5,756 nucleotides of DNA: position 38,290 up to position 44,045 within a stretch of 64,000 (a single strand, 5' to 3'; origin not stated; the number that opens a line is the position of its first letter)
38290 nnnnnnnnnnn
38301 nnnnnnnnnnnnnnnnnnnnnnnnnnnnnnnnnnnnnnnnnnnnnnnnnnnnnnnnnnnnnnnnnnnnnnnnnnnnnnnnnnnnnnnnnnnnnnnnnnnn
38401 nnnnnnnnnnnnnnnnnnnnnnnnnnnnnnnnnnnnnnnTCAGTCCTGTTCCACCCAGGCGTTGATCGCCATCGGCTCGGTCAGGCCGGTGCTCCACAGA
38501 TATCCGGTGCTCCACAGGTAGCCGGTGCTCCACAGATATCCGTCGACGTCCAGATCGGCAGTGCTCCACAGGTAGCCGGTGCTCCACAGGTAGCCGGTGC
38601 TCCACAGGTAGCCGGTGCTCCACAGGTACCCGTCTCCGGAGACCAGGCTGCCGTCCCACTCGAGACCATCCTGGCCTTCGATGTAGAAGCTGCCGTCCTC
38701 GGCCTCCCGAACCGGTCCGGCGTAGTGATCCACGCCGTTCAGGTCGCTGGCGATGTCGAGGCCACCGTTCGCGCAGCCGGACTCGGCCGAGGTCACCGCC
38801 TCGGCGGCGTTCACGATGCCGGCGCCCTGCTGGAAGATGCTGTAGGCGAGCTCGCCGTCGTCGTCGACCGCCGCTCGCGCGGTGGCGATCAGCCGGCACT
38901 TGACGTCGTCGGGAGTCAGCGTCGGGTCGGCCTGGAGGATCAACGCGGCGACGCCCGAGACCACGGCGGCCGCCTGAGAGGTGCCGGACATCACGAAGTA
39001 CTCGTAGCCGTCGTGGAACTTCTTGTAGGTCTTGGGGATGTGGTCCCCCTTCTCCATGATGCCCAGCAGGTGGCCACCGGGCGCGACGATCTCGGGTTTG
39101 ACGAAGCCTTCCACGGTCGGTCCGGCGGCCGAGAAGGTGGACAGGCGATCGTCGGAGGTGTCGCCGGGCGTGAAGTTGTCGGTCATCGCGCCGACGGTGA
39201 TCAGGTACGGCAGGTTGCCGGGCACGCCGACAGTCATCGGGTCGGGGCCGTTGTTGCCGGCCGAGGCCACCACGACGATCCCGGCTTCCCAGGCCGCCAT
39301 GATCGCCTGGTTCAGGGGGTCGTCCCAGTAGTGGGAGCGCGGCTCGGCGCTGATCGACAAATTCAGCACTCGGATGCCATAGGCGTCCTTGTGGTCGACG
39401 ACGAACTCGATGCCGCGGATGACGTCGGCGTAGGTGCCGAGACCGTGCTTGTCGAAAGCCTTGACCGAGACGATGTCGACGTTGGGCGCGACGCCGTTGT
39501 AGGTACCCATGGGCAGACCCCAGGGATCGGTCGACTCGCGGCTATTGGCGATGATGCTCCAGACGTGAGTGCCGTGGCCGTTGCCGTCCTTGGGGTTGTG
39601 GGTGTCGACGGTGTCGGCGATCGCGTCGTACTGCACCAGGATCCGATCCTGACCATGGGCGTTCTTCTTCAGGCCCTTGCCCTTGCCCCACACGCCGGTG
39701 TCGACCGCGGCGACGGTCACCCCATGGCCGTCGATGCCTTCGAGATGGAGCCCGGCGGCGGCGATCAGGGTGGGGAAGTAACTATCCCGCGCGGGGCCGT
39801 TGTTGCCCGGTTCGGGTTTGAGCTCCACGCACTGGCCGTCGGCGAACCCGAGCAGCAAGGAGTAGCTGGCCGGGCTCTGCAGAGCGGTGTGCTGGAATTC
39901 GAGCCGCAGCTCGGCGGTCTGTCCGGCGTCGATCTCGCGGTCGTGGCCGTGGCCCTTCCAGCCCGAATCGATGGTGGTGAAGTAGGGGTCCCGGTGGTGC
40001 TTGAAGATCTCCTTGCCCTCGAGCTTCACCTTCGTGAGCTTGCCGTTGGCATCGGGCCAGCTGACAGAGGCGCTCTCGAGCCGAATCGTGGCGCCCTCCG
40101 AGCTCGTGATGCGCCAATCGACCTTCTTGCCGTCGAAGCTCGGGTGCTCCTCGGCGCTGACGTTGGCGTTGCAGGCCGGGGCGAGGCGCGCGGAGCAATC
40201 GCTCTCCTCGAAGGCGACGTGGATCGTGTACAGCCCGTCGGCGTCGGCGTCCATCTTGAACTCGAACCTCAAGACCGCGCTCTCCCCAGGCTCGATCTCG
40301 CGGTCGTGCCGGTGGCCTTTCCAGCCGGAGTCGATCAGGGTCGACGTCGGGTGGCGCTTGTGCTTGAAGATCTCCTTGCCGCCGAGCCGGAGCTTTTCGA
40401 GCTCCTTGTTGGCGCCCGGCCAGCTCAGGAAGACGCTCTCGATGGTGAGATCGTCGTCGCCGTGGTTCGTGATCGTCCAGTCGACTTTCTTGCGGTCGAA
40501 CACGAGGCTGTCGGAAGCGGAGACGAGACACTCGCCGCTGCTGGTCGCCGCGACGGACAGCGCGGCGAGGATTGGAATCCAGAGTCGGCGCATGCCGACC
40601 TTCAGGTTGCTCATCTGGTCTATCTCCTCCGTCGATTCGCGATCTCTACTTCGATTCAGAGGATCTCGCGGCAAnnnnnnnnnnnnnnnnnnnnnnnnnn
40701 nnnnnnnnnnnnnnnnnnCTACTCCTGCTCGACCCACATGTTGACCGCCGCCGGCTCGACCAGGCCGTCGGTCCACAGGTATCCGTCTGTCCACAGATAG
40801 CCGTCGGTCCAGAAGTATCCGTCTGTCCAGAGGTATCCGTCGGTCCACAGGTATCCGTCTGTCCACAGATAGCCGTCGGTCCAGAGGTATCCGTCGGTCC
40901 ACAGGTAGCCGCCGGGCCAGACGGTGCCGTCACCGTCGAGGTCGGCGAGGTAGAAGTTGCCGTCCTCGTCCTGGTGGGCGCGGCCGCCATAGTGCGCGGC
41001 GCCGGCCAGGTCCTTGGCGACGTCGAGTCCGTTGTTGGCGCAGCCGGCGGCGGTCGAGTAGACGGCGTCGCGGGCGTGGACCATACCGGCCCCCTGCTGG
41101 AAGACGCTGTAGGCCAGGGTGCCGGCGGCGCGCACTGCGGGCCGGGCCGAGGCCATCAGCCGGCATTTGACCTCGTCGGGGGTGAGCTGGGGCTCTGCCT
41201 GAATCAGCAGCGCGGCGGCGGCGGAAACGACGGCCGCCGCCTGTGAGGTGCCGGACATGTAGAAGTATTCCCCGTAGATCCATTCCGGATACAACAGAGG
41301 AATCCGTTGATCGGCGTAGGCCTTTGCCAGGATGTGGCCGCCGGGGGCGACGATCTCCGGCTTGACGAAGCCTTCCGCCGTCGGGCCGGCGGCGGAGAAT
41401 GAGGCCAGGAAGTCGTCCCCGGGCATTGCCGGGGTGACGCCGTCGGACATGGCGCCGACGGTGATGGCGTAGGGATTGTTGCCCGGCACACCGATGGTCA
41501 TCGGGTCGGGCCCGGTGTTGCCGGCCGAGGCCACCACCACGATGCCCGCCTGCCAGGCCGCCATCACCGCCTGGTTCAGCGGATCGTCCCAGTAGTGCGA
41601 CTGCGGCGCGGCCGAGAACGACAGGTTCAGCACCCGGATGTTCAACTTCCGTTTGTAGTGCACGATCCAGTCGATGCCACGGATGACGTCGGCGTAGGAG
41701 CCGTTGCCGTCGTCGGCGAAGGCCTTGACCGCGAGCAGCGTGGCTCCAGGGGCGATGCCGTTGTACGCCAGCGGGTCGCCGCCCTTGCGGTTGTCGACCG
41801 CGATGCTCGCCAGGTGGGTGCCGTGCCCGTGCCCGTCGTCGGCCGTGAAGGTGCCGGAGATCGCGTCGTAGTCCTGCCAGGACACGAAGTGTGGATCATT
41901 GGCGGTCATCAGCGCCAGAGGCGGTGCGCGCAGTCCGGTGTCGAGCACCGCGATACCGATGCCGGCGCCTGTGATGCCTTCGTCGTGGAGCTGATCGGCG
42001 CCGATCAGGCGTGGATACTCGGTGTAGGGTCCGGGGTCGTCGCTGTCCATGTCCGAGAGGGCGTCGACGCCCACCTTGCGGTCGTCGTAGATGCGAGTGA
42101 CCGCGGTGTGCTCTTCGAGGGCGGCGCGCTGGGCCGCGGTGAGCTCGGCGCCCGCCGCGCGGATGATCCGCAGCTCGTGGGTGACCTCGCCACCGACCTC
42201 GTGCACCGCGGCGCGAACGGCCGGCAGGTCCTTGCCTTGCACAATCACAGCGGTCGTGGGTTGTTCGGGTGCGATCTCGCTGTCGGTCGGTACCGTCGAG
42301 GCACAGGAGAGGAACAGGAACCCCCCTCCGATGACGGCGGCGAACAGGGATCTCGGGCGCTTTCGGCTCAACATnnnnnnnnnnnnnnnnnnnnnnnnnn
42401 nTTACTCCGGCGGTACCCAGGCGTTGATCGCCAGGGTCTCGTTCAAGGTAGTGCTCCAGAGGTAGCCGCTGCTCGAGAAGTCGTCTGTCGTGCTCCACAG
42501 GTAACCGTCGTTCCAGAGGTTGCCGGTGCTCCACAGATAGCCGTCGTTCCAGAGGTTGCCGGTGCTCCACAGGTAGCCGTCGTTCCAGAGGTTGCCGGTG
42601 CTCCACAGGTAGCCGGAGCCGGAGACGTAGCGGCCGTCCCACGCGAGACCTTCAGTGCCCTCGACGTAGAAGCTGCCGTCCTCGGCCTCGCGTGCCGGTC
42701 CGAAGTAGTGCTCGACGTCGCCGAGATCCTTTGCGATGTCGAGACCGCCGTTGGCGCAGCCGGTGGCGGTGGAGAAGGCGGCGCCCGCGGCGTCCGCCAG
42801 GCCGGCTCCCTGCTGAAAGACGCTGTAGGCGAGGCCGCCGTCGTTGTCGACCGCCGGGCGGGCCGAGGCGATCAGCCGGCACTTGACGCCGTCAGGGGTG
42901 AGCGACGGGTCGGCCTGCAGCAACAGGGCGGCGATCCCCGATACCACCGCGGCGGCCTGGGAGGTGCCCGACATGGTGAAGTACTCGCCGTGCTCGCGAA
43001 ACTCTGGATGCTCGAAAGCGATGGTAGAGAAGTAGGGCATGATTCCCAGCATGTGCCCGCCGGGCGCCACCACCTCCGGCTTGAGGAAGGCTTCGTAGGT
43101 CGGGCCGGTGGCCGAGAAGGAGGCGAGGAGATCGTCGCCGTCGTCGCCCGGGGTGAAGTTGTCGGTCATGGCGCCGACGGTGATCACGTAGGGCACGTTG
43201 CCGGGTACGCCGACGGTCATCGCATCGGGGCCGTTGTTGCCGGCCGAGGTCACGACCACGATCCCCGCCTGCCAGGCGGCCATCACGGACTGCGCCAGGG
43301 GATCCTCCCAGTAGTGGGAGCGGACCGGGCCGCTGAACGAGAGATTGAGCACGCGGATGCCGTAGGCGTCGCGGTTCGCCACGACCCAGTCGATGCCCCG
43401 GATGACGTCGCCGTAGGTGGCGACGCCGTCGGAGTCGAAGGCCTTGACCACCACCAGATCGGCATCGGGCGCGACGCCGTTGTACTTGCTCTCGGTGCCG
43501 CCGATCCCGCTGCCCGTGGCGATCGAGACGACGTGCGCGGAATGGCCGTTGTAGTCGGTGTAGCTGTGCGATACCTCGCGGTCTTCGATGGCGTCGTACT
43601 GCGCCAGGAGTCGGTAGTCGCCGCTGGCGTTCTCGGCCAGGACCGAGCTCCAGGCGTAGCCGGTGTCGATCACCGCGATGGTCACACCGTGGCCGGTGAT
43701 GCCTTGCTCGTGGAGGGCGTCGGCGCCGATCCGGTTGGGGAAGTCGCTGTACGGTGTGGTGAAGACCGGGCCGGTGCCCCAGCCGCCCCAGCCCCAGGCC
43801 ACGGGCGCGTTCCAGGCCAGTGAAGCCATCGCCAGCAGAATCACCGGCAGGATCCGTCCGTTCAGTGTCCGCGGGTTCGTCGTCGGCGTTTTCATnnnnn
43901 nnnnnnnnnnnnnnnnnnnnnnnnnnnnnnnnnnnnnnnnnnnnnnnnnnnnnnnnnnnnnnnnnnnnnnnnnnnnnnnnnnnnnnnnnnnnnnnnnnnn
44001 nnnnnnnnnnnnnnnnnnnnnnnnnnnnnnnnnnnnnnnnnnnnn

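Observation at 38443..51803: Unassigned C-terminal module on all seven subtilases: 4-9 tandem hexapeptides G-Y-L-W-[ST]-[TDG] plus an invariant acidic tail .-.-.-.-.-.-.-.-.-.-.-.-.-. at the C-terminus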

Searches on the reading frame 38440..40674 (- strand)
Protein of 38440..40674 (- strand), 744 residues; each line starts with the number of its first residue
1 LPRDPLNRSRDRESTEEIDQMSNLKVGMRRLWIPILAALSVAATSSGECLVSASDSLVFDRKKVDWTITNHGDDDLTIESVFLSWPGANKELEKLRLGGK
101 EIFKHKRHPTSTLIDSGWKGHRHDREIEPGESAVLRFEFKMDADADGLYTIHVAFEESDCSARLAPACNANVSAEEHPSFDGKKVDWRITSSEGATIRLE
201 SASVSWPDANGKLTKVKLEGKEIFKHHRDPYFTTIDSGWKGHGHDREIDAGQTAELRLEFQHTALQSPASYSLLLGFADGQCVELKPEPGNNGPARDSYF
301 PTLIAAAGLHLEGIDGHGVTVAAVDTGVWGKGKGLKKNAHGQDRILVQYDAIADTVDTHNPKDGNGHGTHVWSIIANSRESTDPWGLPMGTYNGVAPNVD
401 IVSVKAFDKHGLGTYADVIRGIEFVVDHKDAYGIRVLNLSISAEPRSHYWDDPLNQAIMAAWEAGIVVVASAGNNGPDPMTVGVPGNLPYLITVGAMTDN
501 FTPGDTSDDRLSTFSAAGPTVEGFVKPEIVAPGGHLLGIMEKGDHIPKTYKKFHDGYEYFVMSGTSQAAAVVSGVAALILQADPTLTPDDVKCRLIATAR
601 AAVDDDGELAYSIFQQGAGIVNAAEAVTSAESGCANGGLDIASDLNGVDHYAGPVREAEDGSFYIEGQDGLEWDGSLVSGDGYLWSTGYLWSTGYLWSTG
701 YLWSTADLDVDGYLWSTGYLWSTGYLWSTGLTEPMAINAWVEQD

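Call 3: search_protein_families(library=pfam, proteins=[window:38440-40674:-], max_evalue=0.1)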
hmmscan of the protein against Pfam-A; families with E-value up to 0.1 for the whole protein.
window:38440-40674:- (744 aa): 3 families
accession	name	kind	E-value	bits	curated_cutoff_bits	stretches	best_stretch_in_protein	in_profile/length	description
PF00082.27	Peptidase_S8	-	6.5e-52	177.1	21.8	1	316-606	1-275/288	Subtilase family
PF02362.26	B3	-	0.042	14.2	30.1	0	103-139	49-87/101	B3 DNA binding domain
PF08635.15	ox_reductase_C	-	0.066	13.3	22.5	0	200-236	73-109/142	Putative oxidoreductase C terminal domain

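Call 4: search_protein_families(library=ncbifam, proteins=[window:38440-40674:-], max_evalue=0.1)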
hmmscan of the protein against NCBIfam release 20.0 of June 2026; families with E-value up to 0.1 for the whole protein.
window:38440-40674:- (744 aa): 7 families
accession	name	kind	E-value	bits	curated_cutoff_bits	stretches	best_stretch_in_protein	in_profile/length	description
TIGR03921.1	T7SS_mycosin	equivalog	1.5e-41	142.7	278.75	1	315-630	11-288/353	type VII secretion-associated serine protease mycosin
TIGR03895.1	protease_PatA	subfamily_domain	4.9e-15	55.3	421.05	1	367-610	1-211/606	PatA/PatG family cyanobactin maturation protease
NF049966.1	QH_SP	equivalog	2e-10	40.4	165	1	396-476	54-126/219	subtilisin-like serine protease QhpE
NF040553.1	SGO_0316_fam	subfamily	2.3e-10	38.8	1400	2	509-626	651-762/1486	SGO_0316/SGO_0317 family LPXTG-anchored serine peptidase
NF040809.1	germ_prot_CspBA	exception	5.5e-09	34.2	1250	1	480-541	394-448/1099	bifunctional germination protease/germinant receptor pseudoprotease CspBA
NF042956.1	IteS_antiphage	equivalog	3.3e-08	32.3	900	1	320-600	258-534/747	S8 family anti-phage peptidase IteS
NF033595.1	denti_PrtP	equivalog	4.1e-08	32.3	300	1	437-630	342-505/606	dentilisin complex serine proteinase subunit PrtP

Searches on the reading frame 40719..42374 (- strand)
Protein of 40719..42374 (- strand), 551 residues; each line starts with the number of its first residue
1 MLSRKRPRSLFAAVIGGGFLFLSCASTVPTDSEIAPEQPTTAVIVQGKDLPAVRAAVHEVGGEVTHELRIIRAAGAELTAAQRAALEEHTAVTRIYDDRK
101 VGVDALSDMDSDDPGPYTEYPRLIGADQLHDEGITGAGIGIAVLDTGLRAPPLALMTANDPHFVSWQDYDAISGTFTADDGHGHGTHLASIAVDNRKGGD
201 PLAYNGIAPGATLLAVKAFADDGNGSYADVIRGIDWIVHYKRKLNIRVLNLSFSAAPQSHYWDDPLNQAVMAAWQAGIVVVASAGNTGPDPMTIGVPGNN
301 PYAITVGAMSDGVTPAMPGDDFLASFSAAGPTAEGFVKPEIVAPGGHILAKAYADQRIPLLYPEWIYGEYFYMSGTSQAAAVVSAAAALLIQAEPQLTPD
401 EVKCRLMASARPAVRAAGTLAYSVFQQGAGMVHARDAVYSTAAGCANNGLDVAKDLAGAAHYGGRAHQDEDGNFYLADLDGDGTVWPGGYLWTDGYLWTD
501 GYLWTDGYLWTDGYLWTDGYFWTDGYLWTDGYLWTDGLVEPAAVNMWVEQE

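Call 3: search_protein_families(library=pfam, proteins=[window:40719-42374:-], max_evalue=0.1)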
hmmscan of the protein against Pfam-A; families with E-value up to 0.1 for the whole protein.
window:40719-42374:- (551 aa): 1 family
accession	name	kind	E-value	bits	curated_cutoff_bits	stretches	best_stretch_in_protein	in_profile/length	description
PF00082.27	Peptidase_S8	-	5.8e-50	170.7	21.8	1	136-416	1-274/288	Subtilase family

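Call 4: search_protein_families(library=ncbifam, proteins=[window:40719-42374:-], max_evalue=0.1)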
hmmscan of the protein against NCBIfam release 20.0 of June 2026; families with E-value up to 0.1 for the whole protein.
window:40719-42374:- (551 aa): 7 families
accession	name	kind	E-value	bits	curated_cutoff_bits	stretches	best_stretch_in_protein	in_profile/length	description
TIGR03921.1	T7SS_mycosin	equivalog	2.7e-34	118.9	278.75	1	127-442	4-289/353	type VII secretion-associated serine protease mycosin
NF040553.1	SGO_0316_fam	subfamily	3.2e-15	54.9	1400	2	323-439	653-764/1486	SGO_0316/SGO_0317 family LPXTG-anchored serine peptidase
TIGR03895.1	protease_PatA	subfamily_domain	2.7e-12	46.2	421.05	1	184-414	1-204/606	PatA/PatG family cyanobactin maturation protease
NF049966.1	QH_SP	equivalog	3.8e-11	42.8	165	1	141-288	2-126/219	subtilisin-like serine protease QhpE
NF042956.1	IteS_antiphage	equivalog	4.5e-09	35.1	900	1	178-410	287-533/747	S8 family anti-phage peptidase IteS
NF040809.1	germ_prot_CspBA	exception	4.8e-09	34.4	1250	2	324-392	991-1046/1099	bifunctional germination protease/germinant receptor pseudoprotease CspBA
NF040808.2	CspC_non_triad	exception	2.6e-06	26.2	675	1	179-288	164-278/556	bile acid germinant receptor pseudoprotease CspC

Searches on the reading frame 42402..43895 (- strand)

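Call 3: search_protein_families(library=pfam, proteins=[window:42402-43895:-], max_evalue=0.1)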
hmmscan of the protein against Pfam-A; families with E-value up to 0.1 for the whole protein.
window:42402-43895:- (497 aa): 1 family
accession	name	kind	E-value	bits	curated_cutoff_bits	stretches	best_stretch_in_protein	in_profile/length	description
PF00082.27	Peptidase_S8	-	2.7e-48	165.2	21.8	1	68-365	1-288/288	Subtilase family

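Call 4: search_protein_families(library=ncbifam, proteins=[window:42402-43895:-], max_evalue=0.1)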
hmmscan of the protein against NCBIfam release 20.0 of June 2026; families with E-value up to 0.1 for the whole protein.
window:42402-43895:- (497 aa): 8 families
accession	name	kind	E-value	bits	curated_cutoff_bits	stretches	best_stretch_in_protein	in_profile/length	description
TIGR03921.1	T7SS_mycosin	equivalog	3.8e-32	111.8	278.75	1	59-352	4-271/353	type VII secretion-associated serine protease mycosin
TIGR03895.1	protease_PatA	subfamily_domain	4.8e-15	55.3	421.05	1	118-351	1-206/606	PatA/PatG family cyanobactin maturation protease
NF040553.1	SGO_0316_fam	subfamily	1.6e-14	52.6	1400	2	256-378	652-768/1486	SGO_0316/SGO_0317 family LPXTG-anchored serine peptidase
NF040809.1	germ_prot_CspBA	exception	8.6e-12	43.5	1250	2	101-222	708-825/1099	bifunctional germination protease/germinant receptor pseudoprotease CspBA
NF049966.1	QH_SP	equivalog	7.6e-11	41.8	165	1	141-240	53-140/219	subtilisin-like serine protease QhpE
NF040808.2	CspC_non_triad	exception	5.5e-07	28.4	675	1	114-222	165-278/556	bile acid germinant receptor pseudoprotease CspC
NF033595.1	denti_PrtP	equivalog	7.7e-07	28.1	300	1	183-344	342-477/606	dentilisin complex serine proteinase subunit PrtP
NF042956.1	IteS_antiphage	equivalog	1.3e-06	27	900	1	95-345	271-533/747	S8 family anti-phage peptidase IteS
